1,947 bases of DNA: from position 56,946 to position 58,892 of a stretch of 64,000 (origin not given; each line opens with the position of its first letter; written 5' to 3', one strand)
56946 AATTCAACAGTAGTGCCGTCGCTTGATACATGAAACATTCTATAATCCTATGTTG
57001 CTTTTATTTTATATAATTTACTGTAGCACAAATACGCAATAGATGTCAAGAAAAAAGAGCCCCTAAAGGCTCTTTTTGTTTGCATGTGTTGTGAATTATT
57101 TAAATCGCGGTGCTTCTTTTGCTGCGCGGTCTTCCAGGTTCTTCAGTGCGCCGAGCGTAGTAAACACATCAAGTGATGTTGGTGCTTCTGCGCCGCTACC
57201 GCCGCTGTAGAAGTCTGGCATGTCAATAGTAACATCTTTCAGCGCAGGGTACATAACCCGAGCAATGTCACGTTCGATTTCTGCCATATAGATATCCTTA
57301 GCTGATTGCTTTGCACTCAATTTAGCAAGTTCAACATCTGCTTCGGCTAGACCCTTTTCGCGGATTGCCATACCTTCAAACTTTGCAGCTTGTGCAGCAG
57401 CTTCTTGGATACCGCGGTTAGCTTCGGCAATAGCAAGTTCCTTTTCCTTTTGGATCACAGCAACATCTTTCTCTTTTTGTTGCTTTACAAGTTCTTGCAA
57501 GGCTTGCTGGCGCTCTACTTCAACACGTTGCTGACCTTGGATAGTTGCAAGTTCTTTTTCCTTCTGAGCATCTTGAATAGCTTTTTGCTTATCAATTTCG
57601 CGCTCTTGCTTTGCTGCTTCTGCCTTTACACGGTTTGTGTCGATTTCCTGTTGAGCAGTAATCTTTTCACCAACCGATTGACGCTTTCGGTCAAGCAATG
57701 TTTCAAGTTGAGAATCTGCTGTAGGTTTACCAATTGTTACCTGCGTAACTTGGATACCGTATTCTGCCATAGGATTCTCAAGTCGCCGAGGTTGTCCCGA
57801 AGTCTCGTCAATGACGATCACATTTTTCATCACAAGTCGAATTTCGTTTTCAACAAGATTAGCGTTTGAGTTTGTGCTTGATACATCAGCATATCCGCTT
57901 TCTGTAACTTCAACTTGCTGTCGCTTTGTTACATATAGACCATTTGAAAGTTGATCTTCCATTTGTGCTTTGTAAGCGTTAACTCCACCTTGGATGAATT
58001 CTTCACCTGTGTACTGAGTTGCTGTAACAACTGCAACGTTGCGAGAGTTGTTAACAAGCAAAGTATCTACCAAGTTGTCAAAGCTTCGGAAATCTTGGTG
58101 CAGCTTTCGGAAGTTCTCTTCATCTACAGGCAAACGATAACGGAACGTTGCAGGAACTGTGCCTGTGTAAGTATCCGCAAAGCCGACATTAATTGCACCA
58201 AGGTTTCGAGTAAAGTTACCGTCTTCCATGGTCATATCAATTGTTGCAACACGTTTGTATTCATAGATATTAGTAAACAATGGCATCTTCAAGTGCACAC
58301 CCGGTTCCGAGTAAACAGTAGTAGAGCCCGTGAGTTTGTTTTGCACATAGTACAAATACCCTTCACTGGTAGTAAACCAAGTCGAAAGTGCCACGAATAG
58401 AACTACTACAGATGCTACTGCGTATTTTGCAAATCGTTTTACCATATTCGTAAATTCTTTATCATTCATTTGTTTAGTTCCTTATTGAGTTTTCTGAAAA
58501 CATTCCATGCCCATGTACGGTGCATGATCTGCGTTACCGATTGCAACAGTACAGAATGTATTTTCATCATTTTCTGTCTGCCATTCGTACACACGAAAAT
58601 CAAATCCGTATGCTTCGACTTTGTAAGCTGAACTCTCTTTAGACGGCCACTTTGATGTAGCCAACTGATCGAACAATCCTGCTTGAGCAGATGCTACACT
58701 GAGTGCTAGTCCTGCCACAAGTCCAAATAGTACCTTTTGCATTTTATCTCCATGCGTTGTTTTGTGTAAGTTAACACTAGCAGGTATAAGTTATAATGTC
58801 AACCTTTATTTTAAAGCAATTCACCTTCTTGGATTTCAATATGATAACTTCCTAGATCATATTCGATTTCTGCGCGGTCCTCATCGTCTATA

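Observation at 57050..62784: Candidate membrane-associated early operon: tail-anchored protein, MORN array, secreted protein and flotillin-like SPFH protein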

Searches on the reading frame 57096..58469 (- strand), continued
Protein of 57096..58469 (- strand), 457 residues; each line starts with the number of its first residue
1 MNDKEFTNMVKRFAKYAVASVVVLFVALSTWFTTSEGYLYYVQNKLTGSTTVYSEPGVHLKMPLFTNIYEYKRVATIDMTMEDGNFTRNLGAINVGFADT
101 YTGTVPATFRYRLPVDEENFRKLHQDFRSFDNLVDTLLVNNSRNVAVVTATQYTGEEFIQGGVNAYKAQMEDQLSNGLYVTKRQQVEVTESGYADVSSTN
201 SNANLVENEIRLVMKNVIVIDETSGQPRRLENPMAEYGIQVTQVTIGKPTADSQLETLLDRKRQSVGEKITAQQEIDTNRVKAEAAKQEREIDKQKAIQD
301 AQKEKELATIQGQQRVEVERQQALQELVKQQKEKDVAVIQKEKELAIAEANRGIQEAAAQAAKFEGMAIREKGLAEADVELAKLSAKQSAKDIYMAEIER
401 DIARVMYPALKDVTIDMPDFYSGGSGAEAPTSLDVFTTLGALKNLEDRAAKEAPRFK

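Call 58: predict_structure(alignment_id=A5)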
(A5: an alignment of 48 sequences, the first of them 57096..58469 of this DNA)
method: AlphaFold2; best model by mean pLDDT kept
length: 457 residues; sequences in the alignment: 48
mean_pLDDT: 77.1   pTM: 0.52
mean pLDDT of the five models: 77.1, 75.0, 73.3, 73.3, 72.6
residues with pLDDT >= 90: 77; 70-90: 270; 50-70: 79; < 50: 31
segments of 3 or more residues with pLDDT < 50: 327-337, 415-418, 420-427, 452-457
pLDDT, mean of each block of 10 residues (from residue 1): 76 86 78 88 87 87 86 91 84 84 88 90 91 92 90 81 87 91 84 72 76 88 90 90 86 73 75 80 85 87 79 66 52 46 66 73 76 82 74 66 58 48 48 55 59 45
secondary structure, 60 per line:
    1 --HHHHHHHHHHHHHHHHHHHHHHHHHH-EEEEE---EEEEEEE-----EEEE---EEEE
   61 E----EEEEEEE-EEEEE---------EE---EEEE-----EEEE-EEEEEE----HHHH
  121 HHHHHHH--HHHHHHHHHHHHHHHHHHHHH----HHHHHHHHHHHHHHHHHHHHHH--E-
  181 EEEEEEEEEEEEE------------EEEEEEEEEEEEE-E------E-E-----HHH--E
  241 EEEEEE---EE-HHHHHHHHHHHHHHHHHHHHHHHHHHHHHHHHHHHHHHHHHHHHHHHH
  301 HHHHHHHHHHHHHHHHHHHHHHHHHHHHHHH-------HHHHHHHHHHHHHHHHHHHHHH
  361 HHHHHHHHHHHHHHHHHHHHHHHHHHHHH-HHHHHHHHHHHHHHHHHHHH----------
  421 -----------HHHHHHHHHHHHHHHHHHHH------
elements in order: H3-28 E30-34 E38-44 E50-53 E57-61 E66-72 E74-78 E93-96 E102-105 E107-112 H117-127 H130-150 H155-176 E181-193 E206-218 E240-246 H253-331 H339-389 H391-410 H432-451

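Call 61: fold_search(model_id=the predicted structure, library=pdb)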
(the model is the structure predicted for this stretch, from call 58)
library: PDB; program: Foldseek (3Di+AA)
matches with E <= 10: 312; with E <= 0.001: 46
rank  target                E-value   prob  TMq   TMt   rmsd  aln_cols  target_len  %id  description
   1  7vhq_G                7.9e-11  1.00  0.36  0.53  39.1       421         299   16  Structural insights into the membrane microdomain organization by SPFH family proteins (released 2022-01-19)
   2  9vvg_A                1.3e-09  1.00  0.34  0.49  50.3       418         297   13  Cryo-EM structure of the erlin1/2 complex purified using GDN and CHS (released 2026-03-25)
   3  8rrh_A                3.5e-09  1.00  0.32  0.51  17.8       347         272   13  The human prohibitin complex (released 2024-12-18)
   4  9vvj_A                5.8e-09  1.00  0.35  0.49  18.2       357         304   16  Cryo-EM structure of the erlin1/2 complex purified using DDM and GDN (released 2026-03-25)
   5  9vvj_a                7.7e-09  1.00  0.31  0.45  50.4       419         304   15  Cryo-EM structure of the erlin1/2 complex purified using DDM and GDN (released 2026-03-25)
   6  9vvg_a                7.7e-09  1.00  0.32  0.46  49.3       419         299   14  Cryo-EM structure of the erlin1/2 complex purified using GDN and CHS (released 2026-03-25)
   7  8rrh_B                1.1e-08  1.00  0.32  0.47  18.2       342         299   16  The human prohibitin complex (released 2024-12-18)
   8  9o9u_A                2.8e-08  1.00  0.35  0.52  19.2       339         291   15  The Erlin1/2 complex (released 2025-10-22)
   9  9l3g_a                4.2e-08  1.00  0.29  0.32  81.9       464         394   14  Structure of the flotillin complex (released 2025-12-24)
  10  9wff_A                5.5e-08  1.00  0.34  0.50  18.4       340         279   15  Cryo-EM structure of the human Erlin2 oligomer (released 2026-01-21)
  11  9mxv_A                9.2e-08  1.00  0.30  0.19  63.0       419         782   15  Human Vault Cage in complex with ADP (released 2025-02-05)
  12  9paw_XB               1.2e-07  1.00  0.33  0.52  40.9       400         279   16  Cryo-EM structure of the engineered HflK/C variant stabilized in the closed conformation via disulfide bond crosslink (released 2026-03-04)
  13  9r86_A0               1.2e-07  1.00  0.30  0.20  53.5       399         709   15  Major Vault Protein from Human Brain (released 2025-07-02)
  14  9o9z_A                1.9e-07  1.00  0.33  0.58  16.7       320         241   12  The human PHB1/2 complex (closed) (released 2025-10-22)
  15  7vhq_E                2.3e-07  1.00  0.32  0.52  38.5       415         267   12  Structural insights into the membrane microdomain organization by SPFH family proteins (released 2022-01-19)
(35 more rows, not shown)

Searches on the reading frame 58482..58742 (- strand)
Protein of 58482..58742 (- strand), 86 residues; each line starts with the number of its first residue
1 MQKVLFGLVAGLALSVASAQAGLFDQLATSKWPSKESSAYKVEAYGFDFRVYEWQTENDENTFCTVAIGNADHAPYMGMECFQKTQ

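Call 5: search_protein_families(library=pfam, proteins=[window:58482-58742:-], max_evalue=0.01)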
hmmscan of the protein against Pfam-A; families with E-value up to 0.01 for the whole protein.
window:58482-58742:- (86 aa): 0 families

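Call 18: search_protein_families(library=phrogs, proteins=[window:58482-58742:-], max_evalue=0.01)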
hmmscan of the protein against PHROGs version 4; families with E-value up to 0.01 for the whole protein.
window:58482-58742:- (86 aa): 1 family
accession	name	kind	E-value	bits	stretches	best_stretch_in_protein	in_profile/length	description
phrog_27004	-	unknown function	0.00035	21.6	1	21-84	11-70/85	-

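Call 19: search_protein_families(library=padloc, proteins=[window:58482-58742:-], max_evalue=0.01)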
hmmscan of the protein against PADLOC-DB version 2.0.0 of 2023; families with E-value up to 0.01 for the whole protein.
window:58482-58742:- (86 aa): 0 families

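Call 43: search_protein_families(library=ncbifam, proteins=[window:58482-58742:-], max_evalue=0.01)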
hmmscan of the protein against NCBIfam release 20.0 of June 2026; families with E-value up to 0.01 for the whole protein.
window:58482-58742:- (86 aa): 0 families

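Call 85: search_protein_representatives(protein=window:58482-58742:-)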
Query: 86 residues. Proteins with E-value up to 0.001 (for the whole library): 57; up to 1e-10: 6; up to 1e-30: 0. The best 57 are listed.
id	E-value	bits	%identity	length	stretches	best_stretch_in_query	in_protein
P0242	1.2e-15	73.5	79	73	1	1-48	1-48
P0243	1.2e-14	70.3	40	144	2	8-83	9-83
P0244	1.4e-14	70.1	47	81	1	2-83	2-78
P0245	6.0e-13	64.9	44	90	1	6-84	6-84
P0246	1.7e-12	63.4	45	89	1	10-83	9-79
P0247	8.3e-12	61.2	47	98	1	10-84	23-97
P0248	1.6e-10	57.1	47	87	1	2-67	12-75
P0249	4.5e-10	55.7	70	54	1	8-53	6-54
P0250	5.5e-10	55.4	41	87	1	1-84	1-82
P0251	7.6e-10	55.0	34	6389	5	47-78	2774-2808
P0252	2.2e-09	53.5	46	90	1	7-71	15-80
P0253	2.2e-09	53.5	36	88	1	9-85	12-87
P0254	2.5e-09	53.3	45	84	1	5-71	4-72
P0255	2.9e-09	53.1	44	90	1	11-83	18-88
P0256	4.1e-09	52.6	44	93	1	13-83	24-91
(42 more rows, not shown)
